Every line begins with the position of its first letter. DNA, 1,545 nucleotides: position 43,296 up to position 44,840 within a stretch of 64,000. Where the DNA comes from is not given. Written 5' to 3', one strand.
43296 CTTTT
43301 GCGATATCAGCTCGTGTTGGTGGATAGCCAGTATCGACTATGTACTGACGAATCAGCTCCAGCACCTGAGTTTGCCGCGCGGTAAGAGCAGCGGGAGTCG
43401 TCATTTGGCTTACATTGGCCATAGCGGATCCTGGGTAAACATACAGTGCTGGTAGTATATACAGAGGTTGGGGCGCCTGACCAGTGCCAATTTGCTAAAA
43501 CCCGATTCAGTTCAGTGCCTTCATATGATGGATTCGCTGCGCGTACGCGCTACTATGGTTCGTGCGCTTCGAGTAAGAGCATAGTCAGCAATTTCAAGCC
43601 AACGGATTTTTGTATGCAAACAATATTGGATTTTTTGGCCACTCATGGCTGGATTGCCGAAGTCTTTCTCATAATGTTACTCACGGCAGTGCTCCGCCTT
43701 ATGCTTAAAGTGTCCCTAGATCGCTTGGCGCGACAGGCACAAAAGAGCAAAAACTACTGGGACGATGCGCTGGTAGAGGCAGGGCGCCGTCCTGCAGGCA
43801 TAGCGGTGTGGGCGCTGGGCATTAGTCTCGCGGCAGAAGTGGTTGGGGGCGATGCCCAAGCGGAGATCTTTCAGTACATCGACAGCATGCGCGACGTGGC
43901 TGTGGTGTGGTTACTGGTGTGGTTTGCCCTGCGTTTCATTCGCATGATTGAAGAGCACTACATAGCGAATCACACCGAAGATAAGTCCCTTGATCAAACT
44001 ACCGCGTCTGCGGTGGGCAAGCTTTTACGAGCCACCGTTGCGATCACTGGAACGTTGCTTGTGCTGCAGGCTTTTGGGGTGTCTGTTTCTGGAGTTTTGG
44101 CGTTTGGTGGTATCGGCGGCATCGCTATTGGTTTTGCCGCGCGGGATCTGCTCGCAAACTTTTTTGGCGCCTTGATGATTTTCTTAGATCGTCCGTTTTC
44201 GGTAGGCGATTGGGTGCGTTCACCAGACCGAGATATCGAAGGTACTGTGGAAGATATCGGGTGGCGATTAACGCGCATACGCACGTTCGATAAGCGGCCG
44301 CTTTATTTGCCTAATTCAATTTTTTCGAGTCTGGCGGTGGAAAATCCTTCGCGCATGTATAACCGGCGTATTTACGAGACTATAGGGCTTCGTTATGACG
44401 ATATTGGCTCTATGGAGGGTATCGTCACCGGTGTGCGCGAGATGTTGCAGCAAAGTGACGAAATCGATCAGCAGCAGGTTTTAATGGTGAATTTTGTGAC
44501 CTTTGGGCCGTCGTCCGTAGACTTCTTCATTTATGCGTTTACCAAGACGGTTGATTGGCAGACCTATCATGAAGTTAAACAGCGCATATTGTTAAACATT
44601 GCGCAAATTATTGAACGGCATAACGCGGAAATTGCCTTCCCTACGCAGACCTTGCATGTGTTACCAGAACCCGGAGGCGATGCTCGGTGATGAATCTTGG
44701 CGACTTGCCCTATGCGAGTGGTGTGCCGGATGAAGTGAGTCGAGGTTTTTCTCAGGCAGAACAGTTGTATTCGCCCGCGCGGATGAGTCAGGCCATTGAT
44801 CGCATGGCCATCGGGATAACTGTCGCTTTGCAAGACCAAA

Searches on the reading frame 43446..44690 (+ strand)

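Call 53: search_protein_families(library=pfam, proteins=[window:43446-44690:+], max_evalue=0.00001)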
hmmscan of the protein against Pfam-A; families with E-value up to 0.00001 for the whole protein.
window:43446-44690:+ (414 aa): 3 families
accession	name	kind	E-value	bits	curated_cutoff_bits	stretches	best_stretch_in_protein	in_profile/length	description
PF00924.24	MS_channel_2nd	-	3e-20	72.6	20.2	1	234-303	1-68/68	Mechanosensitive ion channel, beta-domain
PF21082.3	MS_channel_3rd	-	1e-10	42.3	21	1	312-396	4-88/88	Mechanosensitive ion channel MscS, C-terminal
PF21088.3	MS_channel_1st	-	3.5e-08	33.7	23.1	1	192-232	1-41/42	Mechanosensitive ion channel, transmembrane helices 2/3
